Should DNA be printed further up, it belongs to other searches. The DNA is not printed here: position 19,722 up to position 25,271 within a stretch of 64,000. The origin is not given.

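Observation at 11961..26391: Compositionally distinct island: TetR regulator translationally coupled to two giant surface proteins (4513 aa in total)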

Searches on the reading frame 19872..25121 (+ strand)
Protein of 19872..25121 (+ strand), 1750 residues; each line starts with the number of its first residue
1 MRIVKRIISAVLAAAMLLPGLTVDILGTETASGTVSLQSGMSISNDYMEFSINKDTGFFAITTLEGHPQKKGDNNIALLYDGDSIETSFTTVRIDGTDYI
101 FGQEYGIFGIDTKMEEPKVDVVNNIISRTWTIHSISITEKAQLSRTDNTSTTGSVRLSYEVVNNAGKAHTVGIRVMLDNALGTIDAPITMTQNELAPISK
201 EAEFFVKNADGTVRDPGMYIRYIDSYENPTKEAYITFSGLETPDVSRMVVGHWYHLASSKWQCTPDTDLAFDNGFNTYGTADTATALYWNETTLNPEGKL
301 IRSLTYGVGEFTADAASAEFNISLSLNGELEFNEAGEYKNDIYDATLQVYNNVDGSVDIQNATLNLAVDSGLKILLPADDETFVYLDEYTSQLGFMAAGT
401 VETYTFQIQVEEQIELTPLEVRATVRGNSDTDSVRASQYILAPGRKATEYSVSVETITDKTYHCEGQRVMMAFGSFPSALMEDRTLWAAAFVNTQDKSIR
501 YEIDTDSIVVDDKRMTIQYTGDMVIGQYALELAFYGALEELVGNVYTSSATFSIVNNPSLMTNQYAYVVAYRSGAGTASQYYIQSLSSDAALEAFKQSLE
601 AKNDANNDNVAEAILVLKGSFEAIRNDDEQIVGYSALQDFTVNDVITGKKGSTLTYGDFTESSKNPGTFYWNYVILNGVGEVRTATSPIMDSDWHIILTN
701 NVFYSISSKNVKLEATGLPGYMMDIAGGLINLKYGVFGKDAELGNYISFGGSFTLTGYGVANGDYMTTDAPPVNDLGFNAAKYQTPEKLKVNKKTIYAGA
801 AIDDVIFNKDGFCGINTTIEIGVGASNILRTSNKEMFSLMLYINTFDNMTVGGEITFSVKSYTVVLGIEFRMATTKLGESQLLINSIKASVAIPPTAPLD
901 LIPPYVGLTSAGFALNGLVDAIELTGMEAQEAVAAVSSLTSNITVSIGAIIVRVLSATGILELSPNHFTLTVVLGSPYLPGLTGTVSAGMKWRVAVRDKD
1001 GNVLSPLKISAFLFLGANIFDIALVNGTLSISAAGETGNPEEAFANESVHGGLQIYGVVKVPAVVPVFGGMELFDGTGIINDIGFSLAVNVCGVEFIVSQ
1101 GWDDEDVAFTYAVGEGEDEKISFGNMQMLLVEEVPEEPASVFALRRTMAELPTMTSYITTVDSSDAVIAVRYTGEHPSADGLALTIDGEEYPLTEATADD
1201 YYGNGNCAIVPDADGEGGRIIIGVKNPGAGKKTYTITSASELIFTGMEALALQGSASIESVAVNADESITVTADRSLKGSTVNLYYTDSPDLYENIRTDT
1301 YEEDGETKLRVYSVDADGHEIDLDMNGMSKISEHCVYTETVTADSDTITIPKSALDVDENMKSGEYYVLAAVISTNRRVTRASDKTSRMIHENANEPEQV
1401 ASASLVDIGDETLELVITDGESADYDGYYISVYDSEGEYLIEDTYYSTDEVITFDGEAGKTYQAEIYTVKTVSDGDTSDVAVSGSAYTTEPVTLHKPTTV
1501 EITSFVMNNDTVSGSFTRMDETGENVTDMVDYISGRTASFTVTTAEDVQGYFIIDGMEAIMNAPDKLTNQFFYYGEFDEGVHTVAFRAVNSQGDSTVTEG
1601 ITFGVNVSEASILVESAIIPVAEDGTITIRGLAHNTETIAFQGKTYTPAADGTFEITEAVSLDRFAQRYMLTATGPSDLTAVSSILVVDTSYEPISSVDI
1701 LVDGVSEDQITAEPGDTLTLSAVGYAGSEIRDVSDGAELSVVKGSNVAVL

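Call 24: find_homologous_proteins(query=window:19872-25121:+)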
Query window:19872-25121:+ (1750 aa): 72 proteins with E <= 0.001 among 8000 candidates.
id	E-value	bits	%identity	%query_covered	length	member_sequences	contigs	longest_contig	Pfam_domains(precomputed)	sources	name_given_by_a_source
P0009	0.0e+0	3845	100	100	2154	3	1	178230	PF13287.13,PF13290.14,PF00395.26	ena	-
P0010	0.0e+0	2821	72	100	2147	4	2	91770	PF13287.13,PF13290.14,PF00395.26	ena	-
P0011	0.0e+0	2592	68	100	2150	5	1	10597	PF13287.13,PF13290.14,PF00395.26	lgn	-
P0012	0.0e+0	2009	55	100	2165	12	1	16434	PF13287.13,PF13290.14,PF00395.26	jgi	-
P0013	0.0e+0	1738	49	100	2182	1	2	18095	PF13287.13,PF13290.14,PF00395.26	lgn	-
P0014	0.0e+0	1680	48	100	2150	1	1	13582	PF13287.13,PF13290.14,PF00395.26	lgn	-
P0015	0.0e+0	1620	47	100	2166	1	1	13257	PF13287.13,PF13290.14,PF00395.26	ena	-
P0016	0.0e+0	1619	46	100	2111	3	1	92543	PF13287.13,PF13290.14,PF00395.26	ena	-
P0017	0.0e+0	1559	45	100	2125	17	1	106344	PF13287.13,PF13290.14,PF00395.26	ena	-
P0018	0.0e+0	1343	46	84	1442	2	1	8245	-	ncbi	ncbi:MAG: hypothetical protein ACI4C7_06595, partial [Clostridia bacterium]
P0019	0.0e+0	1315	42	100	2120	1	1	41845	PF13287.13,PF13290.14,PF00395.26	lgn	-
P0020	0.0e+0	1290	41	100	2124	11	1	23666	PF13287.13,PF13290.14,PF00395.26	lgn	-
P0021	0.0e+0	1121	38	97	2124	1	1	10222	PF13287.13,PF13290.14,PF00395.26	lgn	-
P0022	0.0e+0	1108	38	100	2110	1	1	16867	PF13287.13,PF13290.14,PF00395.26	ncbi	-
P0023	0.0e+0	1108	37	100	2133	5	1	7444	PF13287.13,PF13290.14,PF00395.26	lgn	-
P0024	0.0e+0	1103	38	100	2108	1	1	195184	PF13287.13,PF13290.14,PF00395.26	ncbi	-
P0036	1.2e-79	286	26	82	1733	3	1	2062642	-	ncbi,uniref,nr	ncbi:hypothetical protein [Bacilliculturomica massiliensis]|uniref:hypothetical protein n=1 Tax=Baci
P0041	4.6e-76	274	25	99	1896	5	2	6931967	PF00404.25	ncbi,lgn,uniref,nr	ncbi:dockerin type I repeat-containing protein [Paenibacillus sp. FSL R7-0331]|uniref:dockerin type 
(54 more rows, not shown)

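Call 28: find_encoding_contigs(protein=P0041, flank=10000, max_places=2)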
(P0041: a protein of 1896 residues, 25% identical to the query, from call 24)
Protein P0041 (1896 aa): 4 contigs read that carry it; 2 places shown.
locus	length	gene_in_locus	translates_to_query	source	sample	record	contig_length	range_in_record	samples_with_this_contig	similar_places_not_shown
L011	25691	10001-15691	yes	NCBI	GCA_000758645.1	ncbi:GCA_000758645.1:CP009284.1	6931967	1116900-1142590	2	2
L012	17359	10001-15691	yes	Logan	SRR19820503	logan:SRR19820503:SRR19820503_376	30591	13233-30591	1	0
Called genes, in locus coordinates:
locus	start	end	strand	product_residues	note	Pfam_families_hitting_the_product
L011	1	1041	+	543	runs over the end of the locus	PF00118:Cpn60_TCP1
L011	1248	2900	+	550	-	PF00395:SLH (faint), PF03415:Peptidase_C11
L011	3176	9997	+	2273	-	-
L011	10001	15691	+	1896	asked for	PF00404:Dockerin_1 (faint)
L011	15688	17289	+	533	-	PF00395:SLH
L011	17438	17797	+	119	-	-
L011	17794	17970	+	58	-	-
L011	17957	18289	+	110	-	-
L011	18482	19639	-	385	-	-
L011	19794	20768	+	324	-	PF01625:PMSR, PF01641:SelR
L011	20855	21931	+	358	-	PF02607:B12-binding_2, PF02310:B12-binding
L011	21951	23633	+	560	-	PF00512:HisKA, PF02518:HATPase_c, PF00072:Response_reg, PF01627:Hpt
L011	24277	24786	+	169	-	PF13420:Acetyltransf_4, PF00583:Acetyltransf_1, PF13673:Acetyltransf_10, PF13508:Acetyltransf_7, PF08445:FR47 (weak)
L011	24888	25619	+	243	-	PF02535:Zip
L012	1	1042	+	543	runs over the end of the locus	PF00118:Cpn60_TCP1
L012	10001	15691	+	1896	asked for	PF00404:Dockerin_1 (faint)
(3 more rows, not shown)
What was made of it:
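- Paenibacillus homologues carry dockerins (calls 24, 28).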

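Call 29: find_encoding_contigs(protein=P0024, flank=10000, max_places=2)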
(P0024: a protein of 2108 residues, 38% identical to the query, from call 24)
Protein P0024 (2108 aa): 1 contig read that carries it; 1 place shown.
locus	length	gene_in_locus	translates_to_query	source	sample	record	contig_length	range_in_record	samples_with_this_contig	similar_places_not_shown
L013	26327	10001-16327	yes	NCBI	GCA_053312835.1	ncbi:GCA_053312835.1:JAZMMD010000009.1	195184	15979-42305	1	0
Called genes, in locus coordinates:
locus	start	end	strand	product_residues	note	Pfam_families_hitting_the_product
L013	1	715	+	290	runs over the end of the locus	PF01569:PAP2, PF14378:PAP2_3 (weak)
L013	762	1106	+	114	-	-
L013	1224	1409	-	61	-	-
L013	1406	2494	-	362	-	-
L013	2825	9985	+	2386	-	-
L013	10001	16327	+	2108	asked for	PF13287:Fn3_assoc, PF13290:CHB_HEX_C_1, PF13287:Fn3_assoc, PF13290:CHB_HEX_C_1, PF00395:SLH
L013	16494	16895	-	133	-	PF16924:DpaA_N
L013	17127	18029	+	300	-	PF00294:PfkB, PF08543:Phos_pyr_kin (weak)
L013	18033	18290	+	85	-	PF00381:PTS-HPr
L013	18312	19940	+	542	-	PF05524:PEP-utilisers_N, PF00391:PEP-utilizers, PF02896:PEP-utilizers_C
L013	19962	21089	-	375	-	PF02646:RmuC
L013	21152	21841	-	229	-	PF04542:Sigma70_r2, PF04545:Sigma70_r4, PF01381:HTH_3 (weak)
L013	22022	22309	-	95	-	PF12844:HTH_19, PF01381:HTH_3, PF13443:HTH_26 (faint)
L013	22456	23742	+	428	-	-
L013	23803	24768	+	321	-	PF00395:SLH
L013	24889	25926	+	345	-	PF01263:Aldose_epim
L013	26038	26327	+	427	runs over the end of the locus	PF12897:Asp_aminotransf, PF00155:Aminotran_1_2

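Call 32: search_protein_families(library=pfam, proteins=[L011:15688-17286:+, L011:1248-2897:+, L013:1406-2494:-], max_evalue=0.01)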
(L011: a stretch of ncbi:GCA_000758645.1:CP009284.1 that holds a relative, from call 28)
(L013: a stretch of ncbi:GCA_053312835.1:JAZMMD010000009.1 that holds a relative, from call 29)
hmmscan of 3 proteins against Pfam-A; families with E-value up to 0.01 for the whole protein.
L011:15688-17286:+ (533 aa): 1 family
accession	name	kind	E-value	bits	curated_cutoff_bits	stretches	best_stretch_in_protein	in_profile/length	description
PF00395.25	SLH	-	4.2e-33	113.5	20.8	3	415-457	2-44/44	S-layer homology domain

L011:1248-2897:+ (550 aa): 2 families
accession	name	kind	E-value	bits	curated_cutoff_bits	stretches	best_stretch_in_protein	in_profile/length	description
PF03415.19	Peptidase_C11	-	4.7e-35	122.2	25.8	1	217-451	2-234/359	Clostripain family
PF00395.25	SLH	-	1.5e-06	28.5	20.8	1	84-113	11-39/44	S-layer homology domain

L013:1406-2494:- (362 aa): 0 families

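Call 89: find_encoding_contigs(protein=P0017, flank=10000, max_places=1)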
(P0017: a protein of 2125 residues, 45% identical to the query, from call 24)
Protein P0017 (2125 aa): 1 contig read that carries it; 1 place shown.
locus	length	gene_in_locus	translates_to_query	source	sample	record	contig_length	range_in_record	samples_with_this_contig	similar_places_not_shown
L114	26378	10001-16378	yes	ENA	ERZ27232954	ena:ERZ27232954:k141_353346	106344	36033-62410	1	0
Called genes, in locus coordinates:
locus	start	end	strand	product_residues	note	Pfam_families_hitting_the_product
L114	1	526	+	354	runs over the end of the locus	PF01381:HTH_3 (weak), PF00356:LacI, PF00532:Peripla_BP_1, PF13407:Peripla_BP_4, PF13377:Peripla_BP_3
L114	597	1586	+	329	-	PF00248:Aldo_ket_red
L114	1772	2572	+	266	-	PF04397:LytTR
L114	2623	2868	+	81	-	-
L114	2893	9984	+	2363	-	-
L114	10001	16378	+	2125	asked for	PF13287:Fn3_assoc, PF13290:CHB_HEX_C_1, PF13287:Fn3_assoc, PF13290:CHB_HEX_C_1, PF00395:SLH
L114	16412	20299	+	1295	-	-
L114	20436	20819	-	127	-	PF00294:PfkB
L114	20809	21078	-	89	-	PF08244:Glyco_hydro_32C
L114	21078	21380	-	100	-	PF00356:LacI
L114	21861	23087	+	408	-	PF04262:Glu_cys_ligase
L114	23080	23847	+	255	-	PF13230:GATase_4, PF13522:GATase_6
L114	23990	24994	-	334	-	PF02424:ApbE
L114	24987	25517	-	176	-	PF12822:ECF_trnsprt (weak), PF07456:Hpre_diP_synt_I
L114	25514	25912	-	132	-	PF07009:NusG_II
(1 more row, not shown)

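Call 90: find_encoding_contigs(protein=P0016, flank=10000, max_places=1)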
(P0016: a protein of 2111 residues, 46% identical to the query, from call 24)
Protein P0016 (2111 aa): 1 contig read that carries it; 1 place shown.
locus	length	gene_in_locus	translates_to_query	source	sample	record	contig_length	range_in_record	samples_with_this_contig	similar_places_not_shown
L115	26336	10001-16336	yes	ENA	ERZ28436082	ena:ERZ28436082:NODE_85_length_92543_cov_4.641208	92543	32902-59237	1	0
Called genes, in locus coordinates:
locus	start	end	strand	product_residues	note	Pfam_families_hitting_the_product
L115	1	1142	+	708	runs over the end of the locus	PF02901:PFL-like, PF01228:Gly_radical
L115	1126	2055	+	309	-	PF13353:Fer4_12 (weak), PF13746:Fer4_18 (weak), PF13237:Fer4_10, PF14697:Fer4_21, PF12838:Fer4_7, PF13187:Fer4_9, PF04055:Radical_SAM (weak), PF13353:Fer4_12, +3 more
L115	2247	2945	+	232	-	PF00440:TetR_N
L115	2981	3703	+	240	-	-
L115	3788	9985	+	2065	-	-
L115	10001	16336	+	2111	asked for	PF13287:Fn3_assoc, PF13290:CHB_HEX_C_1, PF13287:Fn3_assoc, PF13290:CHB_HEX_C_1, PF00395:SLH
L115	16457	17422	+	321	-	PF13280:WYL, PF25583:WCX (weak)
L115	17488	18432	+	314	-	PF00291:PALP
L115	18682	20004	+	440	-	PF17820:PDZ_6, PF19238:Radical_SAM_2, PF04459:DUF512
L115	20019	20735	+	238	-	-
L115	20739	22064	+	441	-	PF00009:GTP_EFTU (weak), PF01926:MMR_HSR1, PF02421:FeoB_N, PF00009:GTP_EFTU, PF01926:MMR_HSR1, PF02421:FeoB_N, PF04548:AIG1 (weak), PF14714:KH_dom-like, +4 more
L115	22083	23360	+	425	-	PF01018:GTP1_OBG, PF01926:MMR_HSR1, PF02421:FeoB_N, PF09269:DUF1967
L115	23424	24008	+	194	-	PF09551:Spore_II_R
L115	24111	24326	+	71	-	-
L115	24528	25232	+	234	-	PF01381:HTH_3, PF12844:HTH_19, PF13443:HTH_26 (weak), PF13560:HTH_31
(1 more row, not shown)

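Call 91: find_encoding_contigs(protein=P0036, flank=10000, max_places=1)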
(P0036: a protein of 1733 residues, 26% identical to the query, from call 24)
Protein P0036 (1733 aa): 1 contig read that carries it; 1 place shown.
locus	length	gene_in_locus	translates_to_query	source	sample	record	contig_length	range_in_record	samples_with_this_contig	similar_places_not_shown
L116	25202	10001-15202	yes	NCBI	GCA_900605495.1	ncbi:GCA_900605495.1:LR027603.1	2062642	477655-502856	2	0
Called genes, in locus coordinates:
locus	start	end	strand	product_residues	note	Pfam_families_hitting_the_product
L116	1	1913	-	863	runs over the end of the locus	PF25873:WHD_MalT, PF17874:TPR_MalT, PF00196:GerE, PF08281:Sigma70_r4_2 (weak)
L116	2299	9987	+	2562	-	PF16403:Bact_surface_Ig-like (faint)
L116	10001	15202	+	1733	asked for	-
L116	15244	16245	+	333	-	PF00395:SLH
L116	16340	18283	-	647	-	PF14501:HATPase_c_5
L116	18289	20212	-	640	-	-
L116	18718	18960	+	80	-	-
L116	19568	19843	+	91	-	-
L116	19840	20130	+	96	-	-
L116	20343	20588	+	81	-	-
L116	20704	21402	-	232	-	PF00072:Response_reg, PF00486:Trans_reg_C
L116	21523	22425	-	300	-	PF09339:HTH_IclR, PF01614:IclR_C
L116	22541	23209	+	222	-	PF04199:Cyclase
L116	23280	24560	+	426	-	PF00266:Aminotran_5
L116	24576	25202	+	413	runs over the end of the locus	PF01566:Nramp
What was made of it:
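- Closest known: SLH-anchored surface proteins. Same: In Paenibacillus and Bacilliculturomica the anchor is a separate SLH protein, and Paenibacillus G2 bears a dockerin, as in cellulosome anchoring (calls 28, 32, 91).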
